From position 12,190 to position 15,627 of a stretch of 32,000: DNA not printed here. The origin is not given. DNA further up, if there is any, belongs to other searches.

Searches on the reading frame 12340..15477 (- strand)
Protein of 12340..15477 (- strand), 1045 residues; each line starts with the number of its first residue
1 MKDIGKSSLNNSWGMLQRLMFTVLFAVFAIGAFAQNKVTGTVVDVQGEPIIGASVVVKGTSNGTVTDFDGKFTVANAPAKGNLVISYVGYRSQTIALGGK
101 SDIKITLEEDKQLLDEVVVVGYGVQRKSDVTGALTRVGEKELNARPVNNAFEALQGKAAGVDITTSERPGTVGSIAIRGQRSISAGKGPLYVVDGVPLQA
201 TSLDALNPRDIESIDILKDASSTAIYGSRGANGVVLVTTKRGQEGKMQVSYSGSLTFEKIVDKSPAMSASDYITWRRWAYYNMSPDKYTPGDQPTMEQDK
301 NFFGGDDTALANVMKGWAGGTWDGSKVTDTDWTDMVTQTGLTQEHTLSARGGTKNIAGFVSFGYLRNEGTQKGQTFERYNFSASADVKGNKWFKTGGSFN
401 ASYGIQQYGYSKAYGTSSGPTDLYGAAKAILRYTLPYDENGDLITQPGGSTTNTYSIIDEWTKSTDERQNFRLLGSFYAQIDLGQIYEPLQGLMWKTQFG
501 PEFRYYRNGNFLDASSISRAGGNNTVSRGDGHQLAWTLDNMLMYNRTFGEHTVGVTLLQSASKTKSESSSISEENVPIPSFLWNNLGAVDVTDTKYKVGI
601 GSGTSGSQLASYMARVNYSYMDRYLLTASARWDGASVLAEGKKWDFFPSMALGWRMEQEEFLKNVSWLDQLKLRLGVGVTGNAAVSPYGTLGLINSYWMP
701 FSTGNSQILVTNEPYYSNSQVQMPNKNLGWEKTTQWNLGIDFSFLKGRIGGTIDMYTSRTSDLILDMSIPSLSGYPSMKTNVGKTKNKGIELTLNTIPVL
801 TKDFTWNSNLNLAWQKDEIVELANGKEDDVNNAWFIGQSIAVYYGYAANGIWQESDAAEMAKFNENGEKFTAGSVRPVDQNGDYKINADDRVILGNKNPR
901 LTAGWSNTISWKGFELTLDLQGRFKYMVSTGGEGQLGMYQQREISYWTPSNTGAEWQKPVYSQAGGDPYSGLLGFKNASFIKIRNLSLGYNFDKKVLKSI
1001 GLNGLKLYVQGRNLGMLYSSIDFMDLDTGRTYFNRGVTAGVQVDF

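Call 6: search_protein_families(library=pfam, proteins=[window:12340-15477:-], max_evalue=0.01)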
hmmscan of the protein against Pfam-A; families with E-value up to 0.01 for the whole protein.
window:12340-15477:- (1045 aa): 4 families
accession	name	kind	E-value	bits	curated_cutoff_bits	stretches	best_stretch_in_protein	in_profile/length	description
PF13715.12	CarbopepD_reg_2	-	5.6e-20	71.6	32.2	1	38-119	1-88/88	CarboxypepD_reg-like domain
PF07715.20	Plug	-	4.4e-19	69.4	23.9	1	127-234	2-107/107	TonB-dependent Receptor Plug Domain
PF13620.12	CarboxypepD_reg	-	2e-12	47.7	32.3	1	38-107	2-81/82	Carboxypeptidase regulatory-like domain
PF15976.11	CooC_C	-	0.0095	16.4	29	0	38-85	19-64/93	CS1-pili formation C-terminal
